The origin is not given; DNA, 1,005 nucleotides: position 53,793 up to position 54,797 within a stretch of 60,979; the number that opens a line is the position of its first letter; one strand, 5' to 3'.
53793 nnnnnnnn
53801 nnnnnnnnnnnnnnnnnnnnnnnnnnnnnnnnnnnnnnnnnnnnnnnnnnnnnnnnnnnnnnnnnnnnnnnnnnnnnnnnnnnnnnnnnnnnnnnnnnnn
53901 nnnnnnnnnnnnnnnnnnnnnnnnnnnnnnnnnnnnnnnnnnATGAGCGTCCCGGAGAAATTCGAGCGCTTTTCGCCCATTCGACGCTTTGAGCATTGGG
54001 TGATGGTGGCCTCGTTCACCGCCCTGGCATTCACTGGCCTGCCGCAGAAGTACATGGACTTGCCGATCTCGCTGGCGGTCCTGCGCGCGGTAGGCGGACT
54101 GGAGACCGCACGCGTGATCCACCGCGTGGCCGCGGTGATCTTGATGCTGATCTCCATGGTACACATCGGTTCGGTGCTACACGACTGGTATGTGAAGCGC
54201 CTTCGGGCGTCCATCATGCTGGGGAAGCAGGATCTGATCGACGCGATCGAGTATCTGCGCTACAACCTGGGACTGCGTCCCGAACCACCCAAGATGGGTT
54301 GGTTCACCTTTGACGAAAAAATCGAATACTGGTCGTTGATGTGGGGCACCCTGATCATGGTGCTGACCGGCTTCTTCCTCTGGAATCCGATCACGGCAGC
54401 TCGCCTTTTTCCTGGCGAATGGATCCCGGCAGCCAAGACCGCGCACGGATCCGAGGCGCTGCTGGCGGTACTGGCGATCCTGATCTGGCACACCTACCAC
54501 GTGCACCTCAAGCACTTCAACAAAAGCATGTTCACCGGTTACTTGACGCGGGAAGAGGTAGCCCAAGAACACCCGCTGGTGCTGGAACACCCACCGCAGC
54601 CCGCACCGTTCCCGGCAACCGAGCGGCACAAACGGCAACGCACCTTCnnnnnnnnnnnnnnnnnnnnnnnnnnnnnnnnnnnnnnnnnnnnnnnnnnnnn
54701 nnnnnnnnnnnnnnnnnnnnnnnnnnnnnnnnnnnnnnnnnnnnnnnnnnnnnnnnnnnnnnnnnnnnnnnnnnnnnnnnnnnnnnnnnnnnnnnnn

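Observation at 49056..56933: Two-component-linked four-gene multiheme cytochrome module with no catalytic partner: candidate novel quinol-to-extracytoplasmic electron conduit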

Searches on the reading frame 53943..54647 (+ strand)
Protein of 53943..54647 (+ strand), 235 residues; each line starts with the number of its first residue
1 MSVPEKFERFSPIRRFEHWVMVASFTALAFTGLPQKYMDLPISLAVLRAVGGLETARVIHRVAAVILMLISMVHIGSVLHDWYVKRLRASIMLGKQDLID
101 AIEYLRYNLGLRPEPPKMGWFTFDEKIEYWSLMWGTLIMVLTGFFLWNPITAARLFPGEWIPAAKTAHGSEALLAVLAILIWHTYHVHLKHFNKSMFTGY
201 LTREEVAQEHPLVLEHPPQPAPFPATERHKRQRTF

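Call 60: search_protein_representatives(protein=window:53943-54647:+)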
Query: 235 residues. Proteins with E-value up to 0.001 (for the whole library): 1861; up to 1e-10: 1161; up to 1e-30: 212. The best 150 are listed.
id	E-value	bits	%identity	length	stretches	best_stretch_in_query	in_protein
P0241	4.9e-85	301.1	57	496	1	4-235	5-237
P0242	7.5e-75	267.8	52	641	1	5-227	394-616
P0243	7.0e-73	261.4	54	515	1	6-216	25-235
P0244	8.1e-72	257.9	55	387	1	9-218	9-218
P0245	1.0e-71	257.6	52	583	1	4-224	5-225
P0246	1.5e-70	253.7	52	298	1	3-216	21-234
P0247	1.2e-69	250.8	53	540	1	7-216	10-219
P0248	2.2e-69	249.9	54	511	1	5-215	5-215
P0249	6.6e-69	248.3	51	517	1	5-232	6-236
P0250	1.2e-68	247.5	51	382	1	6-233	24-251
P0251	4.4e-68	245.7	50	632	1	6-225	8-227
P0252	4.5e-68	245.6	51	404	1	7-217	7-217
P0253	1.3e-67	244.1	52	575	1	7-229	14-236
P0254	1.8e-67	243.6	50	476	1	2-233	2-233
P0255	7.9e-67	241.5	48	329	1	4-231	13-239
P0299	2.8e-53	197.2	40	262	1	4-235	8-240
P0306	3.1e-51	190.5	46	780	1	8-216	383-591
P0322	3.3e-45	170.8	41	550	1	5-215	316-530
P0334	1.3e-42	162.3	40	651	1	3-215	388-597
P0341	1.0e-41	159.3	39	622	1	8-218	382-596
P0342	1.3e-41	159.0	34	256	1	7-214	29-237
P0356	3.2e-39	151.2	38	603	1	9-212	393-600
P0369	8.0e-38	146.6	37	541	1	6-215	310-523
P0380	3.1e-36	141.4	40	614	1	6-215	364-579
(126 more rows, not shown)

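Call 61: list_cluster_members(proteins=[P0242, P0306, P0334, P0341, P0356, P0380, P0322, P0369, P0299, P0342])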
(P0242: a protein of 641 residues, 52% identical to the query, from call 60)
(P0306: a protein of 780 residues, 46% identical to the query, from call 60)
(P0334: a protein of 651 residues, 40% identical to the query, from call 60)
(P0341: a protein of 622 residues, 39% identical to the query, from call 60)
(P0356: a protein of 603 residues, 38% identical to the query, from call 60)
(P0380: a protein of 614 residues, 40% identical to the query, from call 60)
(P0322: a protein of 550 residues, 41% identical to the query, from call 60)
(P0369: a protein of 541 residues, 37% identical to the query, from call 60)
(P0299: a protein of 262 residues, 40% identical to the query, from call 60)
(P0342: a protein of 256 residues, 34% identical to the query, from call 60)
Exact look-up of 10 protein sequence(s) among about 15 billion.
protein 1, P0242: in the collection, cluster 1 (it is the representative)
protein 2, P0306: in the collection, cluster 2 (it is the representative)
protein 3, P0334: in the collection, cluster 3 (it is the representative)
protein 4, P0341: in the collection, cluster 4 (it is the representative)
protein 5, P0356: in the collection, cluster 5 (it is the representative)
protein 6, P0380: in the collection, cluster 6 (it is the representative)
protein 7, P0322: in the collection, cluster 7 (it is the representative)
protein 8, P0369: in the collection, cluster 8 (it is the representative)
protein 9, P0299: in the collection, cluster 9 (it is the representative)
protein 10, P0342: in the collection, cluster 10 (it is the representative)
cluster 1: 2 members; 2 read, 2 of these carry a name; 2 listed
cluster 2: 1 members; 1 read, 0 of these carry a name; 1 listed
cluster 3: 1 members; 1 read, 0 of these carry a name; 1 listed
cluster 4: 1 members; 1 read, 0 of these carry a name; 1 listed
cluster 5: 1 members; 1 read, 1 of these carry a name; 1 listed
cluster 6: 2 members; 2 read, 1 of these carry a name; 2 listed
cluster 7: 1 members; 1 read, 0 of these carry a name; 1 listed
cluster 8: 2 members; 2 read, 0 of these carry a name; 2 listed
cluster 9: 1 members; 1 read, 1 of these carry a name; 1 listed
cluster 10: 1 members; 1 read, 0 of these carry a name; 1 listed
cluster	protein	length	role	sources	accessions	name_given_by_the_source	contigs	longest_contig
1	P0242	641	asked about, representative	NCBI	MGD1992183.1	MAG: cytochrome b/b6 domain-containing protein, partial [Anaerolineae bacterium]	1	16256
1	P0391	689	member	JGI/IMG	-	formate dehydrogenase gamma subunit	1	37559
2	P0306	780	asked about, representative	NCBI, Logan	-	-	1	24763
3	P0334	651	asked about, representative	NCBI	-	-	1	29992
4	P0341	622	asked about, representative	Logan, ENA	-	-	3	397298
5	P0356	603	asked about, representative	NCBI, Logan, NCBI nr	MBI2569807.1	MAG: cytochrome c3 family protein [Candidatus Schekmanbacteria bacterium] | cytochrome c3 family protein [Candidatus Schekmanbacteria bacterium]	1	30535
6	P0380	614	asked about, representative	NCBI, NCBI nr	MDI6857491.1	MAG: cytochrome c3 family protein [Dehalococcoidia bacterium] | cytochrome c3 family protein [Dehalococcoidia bacterium]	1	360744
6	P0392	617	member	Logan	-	-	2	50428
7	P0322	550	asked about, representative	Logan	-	-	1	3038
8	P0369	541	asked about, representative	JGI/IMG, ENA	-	-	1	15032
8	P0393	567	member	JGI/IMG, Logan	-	-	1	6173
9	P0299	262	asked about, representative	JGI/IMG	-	formate dehydrogenase subunit gamma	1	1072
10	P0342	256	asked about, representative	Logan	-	-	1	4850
